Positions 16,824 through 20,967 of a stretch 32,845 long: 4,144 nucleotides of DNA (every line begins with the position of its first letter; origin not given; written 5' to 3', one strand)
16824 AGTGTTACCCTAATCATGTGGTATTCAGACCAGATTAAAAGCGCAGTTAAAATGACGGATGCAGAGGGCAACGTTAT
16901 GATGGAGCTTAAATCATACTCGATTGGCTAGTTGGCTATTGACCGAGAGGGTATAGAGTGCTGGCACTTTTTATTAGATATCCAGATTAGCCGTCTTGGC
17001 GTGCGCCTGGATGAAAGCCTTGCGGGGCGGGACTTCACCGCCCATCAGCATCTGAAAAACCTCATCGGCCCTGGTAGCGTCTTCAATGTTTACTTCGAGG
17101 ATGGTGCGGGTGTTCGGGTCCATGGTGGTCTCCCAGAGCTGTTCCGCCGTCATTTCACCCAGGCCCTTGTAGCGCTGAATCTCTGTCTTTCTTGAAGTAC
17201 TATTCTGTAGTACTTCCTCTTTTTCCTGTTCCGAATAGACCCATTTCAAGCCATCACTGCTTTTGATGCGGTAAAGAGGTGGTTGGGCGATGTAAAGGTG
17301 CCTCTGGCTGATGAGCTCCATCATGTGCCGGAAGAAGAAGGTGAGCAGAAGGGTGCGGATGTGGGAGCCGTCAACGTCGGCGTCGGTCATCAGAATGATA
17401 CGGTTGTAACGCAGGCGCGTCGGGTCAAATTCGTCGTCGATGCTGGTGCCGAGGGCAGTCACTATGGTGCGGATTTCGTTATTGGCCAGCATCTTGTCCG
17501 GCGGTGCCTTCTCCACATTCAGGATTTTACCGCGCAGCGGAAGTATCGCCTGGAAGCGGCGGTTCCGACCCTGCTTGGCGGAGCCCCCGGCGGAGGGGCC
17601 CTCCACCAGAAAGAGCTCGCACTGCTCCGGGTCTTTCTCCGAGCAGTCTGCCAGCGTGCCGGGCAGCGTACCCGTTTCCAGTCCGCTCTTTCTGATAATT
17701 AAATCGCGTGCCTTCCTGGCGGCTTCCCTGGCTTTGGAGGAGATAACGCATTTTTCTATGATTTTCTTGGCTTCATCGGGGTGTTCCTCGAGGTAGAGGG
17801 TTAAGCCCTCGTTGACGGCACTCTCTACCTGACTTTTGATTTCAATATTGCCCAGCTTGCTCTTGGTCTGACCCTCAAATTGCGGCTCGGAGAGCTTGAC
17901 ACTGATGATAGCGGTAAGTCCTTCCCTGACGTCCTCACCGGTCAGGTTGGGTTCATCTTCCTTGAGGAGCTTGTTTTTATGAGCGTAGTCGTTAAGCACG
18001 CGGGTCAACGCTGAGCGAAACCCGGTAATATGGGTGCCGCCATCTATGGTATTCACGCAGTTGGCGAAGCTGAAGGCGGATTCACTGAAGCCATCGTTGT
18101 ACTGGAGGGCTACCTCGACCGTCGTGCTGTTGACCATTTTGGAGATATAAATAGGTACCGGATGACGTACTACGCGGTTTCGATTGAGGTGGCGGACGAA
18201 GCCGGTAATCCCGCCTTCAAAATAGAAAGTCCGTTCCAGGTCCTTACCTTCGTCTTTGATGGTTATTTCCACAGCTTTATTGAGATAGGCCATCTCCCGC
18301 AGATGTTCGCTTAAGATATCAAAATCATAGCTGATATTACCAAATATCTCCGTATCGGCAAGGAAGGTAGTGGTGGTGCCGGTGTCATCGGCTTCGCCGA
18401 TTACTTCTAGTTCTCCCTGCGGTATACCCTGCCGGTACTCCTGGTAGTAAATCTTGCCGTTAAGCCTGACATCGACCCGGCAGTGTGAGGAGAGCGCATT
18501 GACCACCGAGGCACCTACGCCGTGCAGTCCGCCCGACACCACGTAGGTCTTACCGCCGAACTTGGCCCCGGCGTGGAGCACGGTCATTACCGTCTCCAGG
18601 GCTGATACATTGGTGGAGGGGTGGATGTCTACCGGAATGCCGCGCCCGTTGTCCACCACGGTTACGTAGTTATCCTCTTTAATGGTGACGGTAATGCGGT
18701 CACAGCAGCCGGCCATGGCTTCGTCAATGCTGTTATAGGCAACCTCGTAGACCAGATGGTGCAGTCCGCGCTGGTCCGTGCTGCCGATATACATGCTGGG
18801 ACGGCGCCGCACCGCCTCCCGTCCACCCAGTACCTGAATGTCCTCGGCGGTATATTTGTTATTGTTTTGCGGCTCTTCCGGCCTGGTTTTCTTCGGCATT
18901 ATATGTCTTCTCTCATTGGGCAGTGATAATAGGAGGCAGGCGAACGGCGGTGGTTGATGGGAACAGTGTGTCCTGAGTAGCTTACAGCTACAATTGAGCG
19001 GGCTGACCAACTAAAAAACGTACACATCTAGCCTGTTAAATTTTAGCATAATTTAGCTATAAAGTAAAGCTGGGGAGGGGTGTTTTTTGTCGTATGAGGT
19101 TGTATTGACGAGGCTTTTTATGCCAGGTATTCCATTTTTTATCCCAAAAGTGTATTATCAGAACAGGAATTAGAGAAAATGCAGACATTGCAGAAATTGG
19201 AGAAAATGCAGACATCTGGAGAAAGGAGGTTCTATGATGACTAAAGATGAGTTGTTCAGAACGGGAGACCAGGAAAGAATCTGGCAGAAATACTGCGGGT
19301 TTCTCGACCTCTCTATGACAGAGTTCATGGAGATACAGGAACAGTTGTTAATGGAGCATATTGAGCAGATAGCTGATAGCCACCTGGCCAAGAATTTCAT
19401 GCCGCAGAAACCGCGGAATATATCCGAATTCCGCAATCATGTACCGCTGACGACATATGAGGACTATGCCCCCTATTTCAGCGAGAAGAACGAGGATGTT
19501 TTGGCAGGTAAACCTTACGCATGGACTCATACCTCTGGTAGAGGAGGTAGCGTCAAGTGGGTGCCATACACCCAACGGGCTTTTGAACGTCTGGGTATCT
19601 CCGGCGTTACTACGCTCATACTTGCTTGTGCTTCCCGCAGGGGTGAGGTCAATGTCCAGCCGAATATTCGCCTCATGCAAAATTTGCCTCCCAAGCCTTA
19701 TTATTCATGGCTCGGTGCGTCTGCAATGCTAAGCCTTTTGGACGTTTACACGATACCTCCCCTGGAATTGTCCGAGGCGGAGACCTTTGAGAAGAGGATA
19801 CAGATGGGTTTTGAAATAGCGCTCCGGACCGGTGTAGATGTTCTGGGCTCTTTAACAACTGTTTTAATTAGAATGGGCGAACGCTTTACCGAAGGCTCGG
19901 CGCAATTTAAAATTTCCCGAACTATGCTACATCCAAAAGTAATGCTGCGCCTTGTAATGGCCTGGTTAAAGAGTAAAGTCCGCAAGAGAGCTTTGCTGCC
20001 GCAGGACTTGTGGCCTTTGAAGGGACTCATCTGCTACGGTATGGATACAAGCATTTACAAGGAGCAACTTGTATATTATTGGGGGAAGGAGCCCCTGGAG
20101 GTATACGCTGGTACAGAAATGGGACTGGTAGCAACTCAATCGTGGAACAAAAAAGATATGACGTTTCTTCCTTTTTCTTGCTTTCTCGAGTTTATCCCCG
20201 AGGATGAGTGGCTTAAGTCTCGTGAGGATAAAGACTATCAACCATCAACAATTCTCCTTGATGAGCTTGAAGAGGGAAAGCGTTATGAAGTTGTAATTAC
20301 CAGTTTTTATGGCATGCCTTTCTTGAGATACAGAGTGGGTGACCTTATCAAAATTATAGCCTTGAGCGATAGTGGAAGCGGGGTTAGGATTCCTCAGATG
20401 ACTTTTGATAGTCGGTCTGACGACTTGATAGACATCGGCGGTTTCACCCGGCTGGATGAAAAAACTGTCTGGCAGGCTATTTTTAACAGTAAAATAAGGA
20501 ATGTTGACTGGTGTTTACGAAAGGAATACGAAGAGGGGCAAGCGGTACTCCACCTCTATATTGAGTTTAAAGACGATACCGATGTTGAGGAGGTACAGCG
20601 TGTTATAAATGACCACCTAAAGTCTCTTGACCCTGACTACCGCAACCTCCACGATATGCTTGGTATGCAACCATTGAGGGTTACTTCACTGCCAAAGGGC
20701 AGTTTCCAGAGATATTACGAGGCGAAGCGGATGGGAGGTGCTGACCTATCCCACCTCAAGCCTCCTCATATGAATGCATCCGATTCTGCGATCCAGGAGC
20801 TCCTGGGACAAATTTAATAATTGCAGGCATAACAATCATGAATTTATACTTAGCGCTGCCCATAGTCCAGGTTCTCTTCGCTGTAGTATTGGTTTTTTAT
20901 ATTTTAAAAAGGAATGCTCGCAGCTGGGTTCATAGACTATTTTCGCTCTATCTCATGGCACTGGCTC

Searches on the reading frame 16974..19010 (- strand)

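Call 71: search_protein_families(library=pfam, proteins=[window:16974-19010:-], max_evalue=0.00001)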
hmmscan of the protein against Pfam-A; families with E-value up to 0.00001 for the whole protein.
window:16974-19010:- (678 aa): 4 families
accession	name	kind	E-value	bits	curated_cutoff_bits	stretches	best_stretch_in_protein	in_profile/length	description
PF00204.31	DNA_gyraseB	-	1e-58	198.1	27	1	267-436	1-172/173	DNA gyrase B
PF00986.26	DNA_gyraseB_C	-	1.6e-29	102.3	29.8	1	607-668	2-63/63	DNA gyrase B subunit, carboxyl terminus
PF01751.28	Toprim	-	9.1e-19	67.9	23.1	1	465-576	1-95/96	Toprim domain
PF02518.31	HATPase_c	-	9.1e-16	58.7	26.4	1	78-217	1-106/111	Histidine kinase-, DNA gyrase B-, and HSP90-like ATPase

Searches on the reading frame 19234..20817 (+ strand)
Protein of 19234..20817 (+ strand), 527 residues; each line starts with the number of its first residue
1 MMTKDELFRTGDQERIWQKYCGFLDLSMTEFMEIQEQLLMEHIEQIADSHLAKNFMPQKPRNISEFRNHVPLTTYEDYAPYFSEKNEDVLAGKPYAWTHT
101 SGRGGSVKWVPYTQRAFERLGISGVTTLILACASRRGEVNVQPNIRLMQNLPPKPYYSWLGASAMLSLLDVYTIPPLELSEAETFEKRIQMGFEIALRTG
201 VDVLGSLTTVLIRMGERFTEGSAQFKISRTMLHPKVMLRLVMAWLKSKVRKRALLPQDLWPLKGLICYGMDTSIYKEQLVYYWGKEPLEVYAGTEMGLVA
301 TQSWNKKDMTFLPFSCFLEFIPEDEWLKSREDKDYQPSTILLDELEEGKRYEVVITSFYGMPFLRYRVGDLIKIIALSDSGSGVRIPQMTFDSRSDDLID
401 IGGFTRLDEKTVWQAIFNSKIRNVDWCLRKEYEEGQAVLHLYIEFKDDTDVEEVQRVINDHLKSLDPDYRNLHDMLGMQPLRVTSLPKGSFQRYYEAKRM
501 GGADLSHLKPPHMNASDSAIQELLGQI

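Call 71: search_protein_families(library=pfam, proteins=[window:19234-20817:+], max_evalue=0.00001)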
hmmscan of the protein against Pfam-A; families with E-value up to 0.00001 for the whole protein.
window:19234-20817:+ (527 aa): 3 families
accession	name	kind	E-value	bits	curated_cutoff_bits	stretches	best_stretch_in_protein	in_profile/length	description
PF23571.1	GH3_M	-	1.5e-13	51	23.6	1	310-377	2-63/75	GH3 family central domain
PF03321.19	GH3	-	2.2e-13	50.5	23.6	1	26-121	7-107/304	GH3 family N-terminal domain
PF23572.1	GH3_C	-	1.1e-07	33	23.6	1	434-515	32-116/119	GH3 family C-terminal domain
